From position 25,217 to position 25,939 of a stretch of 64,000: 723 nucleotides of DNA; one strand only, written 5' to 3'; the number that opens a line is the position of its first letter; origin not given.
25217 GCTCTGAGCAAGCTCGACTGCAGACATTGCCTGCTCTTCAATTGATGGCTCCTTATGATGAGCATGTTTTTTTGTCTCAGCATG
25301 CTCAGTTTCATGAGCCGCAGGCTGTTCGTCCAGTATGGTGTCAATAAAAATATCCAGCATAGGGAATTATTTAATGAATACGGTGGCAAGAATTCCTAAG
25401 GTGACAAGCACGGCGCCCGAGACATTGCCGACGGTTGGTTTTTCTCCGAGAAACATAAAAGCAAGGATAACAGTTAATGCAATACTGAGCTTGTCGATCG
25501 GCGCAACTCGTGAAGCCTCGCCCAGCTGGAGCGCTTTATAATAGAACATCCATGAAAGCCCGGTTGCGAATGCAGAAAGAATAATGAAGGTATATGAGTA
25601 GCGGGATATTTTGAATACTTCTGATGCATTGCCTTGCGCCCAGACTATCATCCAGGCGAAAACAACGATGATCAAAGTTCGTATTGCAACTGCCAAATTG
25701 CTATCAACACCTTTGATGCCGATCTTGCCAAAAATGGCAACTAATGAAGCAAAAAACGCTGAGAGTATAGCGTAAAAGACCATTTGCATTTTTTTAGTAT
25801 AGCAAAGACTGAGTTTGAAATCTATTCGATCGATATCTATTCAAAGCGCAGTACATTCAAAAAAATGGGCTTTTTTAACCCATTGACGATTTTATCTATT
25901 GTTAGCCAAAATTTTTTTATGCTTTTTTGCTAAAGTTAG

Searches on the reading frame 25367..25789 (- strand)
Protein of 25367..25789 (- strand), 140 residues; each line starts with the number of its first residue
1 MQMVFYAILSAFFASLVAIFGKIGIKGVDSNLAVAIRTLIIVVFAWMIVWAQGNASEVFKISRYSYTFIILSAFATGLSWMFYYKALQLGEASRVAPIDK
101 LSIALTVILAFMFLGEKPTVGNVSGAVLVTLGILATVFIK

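Call 73: search_protein_families(library=pfam, proteins=[window:25367-25789:-], max_evalue=0.0001)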
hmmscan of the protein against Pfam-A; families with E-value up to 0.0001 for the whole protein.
window:25367-25789:- (140 aa): 1 family
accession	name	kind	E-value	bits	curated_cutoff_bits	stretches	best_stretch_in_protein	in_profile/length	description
PF00892.27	EamA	-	1.7e-21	77.3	28.2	1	3-137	3-134/135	EamA-like transporter family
